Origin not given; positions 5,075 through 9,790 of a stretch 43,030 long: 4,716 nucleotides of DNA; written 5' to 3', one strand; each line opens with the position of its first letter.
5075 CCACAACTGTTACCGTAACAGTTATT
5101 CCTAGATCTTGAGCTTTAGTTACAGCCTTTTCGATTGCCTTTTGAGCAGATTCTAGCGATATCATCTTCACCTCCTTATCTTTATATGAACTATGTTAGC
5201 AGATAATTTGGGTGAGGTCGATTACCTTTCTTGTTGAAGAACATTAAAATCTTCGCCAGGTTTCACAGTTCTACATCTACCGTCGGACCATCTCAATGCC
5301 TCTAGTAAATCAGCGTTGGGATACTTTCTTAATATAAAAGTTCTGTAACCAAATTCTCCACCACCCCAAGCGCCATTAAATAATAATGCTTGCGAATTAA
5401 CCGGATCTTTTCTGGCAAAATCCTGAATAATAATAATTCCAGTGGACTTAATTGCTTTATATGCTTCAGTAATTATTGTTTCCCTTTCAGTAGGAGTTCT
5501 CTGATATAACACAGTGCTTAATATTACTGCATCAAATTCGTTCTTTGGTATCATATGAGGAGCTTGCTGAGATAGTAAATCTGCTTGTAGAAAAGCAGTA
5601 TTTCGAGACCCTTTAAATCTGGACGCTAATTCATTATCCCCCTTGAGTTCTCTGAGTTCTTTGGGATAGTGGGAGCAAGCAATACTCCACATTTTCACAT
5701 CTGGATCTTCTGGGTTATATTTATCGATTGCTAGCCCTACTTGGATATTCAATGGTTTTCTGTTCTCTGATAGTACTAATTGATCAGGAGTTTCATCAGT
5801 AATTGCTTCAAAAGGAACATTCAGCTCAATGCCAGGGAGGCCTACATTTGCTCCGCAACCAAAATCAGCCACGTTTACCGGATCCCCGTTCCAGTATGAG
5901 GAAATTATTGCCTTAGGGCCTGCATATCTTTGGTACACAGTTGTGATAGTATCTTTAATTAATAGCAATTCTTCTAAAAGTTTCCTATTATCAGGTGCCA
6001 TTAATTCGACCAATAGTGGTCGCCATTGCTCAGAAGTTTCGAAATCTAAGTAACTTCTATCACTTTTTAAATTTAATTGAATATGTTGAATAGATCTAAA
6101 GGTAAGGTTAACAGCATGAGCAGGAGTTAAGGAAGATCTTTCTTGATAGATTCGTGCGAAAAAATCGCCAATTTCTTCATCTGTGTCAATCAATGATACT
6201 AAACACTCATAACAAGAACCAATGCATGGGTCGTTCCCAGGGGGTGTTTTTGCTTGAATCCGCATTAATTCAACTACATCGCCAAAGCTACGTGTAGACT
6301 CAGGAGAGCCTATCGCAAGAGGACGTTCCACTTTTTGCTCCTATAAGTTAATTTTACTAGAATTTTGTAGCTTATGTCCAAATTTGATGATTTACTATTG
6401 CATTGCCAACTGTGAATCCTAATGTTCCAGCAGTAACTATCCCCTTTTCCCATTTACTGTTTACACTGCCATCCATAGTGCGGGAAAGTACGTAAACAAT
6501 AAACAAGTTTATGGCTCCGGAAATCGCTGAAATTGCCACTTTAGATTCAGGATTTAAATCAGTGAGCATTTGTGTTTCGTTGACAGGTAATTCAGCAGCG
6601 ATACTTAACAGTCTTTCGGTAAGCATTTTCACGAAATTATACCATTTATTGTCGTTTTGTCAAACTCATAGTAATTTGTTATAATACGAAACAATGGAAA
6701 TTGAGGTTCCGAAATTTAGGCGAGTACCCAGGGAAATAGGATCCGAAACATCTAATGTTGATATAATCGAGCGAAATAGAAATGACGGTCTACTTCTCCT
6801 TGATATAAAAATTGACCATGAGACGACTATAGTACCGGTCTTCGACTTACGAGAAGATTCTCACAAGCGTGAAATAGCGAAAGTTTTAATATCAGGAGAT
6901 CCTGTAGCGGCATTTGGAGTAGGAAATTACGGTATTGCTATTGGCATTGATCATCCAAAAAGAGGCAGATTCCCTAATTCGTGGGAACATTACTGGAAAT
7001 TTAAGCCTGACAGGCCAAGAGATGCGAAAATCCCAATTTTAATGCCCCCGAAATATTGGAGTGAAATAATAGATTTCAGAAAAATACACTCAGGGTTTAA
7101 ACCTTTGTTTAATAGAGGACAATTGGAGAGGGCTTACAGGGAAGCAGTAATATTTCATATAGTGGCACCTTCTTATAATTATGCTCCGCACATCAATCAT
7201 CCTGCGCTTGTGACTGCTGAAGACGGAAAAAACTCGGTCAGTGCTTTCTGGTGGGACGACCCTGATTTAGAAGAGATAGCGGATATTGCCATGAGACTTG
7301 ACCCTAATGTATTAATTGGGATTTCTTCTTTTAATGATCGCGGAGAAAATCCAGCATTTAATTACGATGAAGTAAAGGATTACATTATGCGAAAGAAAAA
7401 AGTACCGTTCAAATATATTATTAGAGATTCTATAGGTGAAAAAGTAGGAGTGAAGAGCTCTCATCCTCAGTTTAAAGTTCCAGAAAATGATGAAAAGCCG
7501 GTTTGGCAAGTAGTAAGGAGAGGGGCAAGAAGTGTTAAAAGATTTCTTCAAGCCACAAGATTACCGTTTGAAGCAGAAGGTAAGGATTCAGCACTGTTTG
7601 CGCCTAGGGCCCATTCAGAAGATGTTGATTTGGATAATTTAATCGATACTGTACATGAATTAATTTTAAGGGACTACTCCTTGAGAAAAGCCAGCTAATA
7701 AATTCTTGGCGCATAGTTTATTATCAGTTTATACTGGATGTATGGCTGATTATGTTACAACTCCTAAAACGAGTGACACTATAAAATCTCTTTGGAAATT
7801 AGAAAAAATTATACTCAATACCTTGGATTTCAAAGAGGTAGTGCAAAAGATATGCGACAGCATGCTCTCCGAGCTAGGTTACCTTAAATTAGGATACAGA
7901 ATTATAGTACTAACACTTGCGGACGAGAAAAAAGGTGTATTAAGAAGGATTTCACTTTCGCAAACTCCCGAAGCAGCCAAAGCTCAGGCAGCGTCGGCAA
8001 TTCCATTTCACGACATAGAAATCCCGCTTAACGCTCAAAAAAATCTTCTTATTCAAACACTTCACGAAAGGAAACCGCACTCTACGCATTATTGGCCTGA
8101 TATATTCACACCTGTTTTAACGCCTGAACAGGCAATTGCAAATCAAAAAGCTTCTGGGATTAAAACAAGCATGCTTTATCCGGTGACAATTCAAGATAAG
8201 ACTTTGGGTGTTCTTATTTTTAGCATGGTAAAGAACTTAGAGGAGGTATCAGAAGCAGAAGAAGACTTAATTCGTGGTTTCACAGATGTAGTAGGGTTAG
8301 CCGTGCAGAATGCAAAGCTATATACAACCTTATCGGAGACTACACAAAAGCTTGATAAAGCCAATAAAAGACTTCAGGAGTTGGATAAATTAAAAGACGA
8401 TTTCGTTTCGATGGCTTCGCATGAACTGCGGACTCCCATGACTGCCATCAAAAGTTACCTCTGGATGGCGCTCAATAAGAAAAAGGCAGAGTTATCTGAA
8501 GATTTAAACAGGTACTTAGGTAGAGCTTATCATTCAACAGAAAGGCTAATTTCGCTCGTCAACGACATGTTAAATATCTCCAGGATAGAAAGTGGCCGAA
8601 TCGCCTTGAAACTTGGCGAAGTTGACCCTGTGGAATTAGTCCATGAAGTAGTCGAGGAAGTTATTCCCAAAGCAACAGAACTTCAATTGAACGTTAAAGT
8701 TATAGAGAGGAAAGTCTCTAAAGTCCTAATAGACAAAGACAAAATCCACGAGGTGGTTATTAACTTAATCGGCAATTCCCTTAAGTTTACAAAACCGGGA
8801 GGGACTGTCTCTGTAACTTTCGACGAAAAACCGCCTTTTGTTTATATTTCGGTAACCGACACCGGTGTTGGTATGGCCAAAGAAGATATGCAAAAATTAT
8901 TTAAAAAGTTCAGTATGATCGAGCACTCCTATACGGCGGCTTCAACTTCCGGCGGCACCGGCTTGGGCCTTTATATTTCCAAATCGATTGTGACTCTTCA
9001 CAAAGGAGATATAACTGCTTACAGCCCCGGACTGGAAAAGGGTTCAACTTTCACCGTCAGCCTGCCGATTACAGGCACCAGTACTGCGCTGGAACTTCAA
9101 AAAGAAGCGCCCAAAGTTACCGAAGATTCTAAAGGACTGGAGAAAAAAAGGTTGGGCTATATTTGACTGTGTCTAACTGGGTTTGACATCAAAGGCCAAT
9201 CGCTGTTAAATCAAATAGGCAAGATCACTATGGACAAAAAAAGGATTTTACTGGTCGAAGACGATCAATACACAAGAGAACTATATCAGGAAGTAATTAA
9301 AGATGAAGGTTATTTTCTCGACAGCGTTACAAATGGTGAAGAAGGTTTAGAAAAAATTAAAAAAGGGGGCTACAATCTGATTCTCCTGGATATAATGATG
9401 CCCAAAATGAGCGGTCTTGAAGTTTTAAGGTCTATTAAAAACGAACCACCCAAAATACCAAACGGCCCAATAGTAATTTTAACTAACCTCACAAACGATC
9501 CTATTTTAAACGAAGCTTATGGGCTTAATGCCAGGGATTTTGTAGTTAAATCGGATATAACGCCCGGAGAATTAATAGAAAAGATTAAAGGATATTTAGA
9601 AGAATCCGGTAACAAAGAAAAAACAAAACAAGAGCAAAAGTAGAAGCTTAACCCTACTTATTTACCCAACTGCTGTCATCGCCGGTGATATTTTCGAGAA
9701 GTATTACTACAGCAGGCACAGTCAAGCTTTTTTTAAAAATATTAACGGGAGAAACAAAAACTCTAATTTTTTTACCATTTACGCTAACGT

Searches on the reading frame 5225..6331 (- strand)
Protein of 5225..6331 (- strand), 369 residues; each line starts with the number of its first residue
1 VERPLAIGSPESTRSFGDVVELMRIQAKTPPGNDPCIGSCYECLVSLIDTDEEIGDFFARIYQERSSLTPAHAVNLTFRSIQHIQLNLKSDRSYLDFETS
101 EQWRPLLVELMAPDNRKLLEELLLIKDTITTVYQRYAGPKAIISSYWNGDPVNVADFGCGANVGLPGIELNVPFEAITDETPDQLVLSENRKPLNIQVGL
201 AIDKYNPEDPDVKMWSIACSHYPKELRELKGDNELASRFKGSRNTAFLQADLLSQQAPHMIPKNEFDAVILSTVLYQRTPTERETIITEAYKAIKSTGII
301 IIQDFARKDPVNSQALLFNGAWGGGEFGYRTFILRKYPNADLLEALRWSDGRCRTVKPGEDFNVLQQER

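Call 77: search_protein_families(library=pfam, proteins=[window:5225-6331:-], max_evalue=0.001)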
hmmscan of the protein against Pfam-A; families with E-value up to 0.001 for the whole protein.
window:5225-6331:- (369 aa): 1 family
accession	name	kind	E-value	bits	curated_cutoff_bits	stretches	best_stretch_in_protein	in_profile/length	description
PF13847.12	Methyltransf_31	-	0.00048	20.3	27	0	240-310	51-117/145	Methyltransferase domain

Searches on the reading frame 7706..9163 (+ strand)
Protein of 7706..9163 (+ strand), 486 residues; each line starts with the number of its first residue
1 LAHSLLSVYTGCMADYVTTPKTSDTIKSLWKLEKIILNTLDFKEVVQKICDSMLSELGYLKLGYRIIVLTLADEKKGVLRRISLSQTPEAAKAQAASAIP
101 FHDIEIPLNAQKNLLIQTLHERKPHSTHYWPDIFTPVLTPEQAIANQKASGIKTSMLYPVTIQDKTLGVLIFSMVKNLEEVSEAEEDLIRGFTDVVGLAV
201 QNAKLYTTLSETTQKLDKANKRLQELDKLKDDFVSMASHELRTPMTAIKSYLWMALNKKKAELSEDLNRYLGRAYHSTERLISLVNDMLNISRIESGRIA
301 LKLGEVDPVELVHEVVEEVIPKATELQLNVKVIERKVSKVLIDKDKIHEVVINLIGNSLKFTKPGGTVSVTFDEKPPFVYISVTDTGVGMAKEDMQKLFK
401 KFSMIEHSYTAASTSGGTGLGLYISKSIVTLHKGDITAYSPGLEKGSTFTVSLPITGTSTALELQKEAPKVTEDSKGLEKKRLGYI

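Call 77: search_protein_families(library=pfam, proteins=[window:7706-9163:+], max_evalue=0.001)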
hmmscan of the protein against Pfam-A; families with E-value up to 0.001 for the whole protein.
window:7706-9163:+ (486 aa): 4 families
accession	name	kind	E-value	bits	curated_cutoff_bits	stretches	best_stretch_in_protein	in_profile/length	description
PF02518.31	HATPase_c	-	2.7e-25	89.4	26.4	1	343-455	2-109/111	Histidine kinase-, DNA gyrase B-, and HSP90-like ATPase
PF00512.31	HisKA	-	2.4e-18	66.4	26.9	1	230-297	2-66/66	His Kinase A (phospho-acceptor) domain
PF13185.12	GAF_2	-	1.3e-05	25.8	28.6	1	40-201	2-136/136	GAF domain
PF13589.12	HATPase_c_3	-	6.8e-05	23.3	25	1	348-440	4-94/137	Histidine kinase-, DNA gyrase B-, and HSP90-like ATPase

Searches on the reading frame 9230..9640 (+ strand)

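Call 78: search_protein_families(library=pfam, proteins=[window:9230-9640:+], max_evalue=0.001)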
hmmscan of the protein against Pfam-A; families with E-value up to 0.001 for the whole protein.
window:9230-9640:+ (137 aa): 1 family
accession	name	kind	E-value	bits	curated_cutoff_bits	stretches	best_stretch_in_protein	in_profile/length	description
PF00072.30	Response_reg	-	2.2e-25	89.4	30.2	1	6-119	1-110/111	Response regulator receiver domain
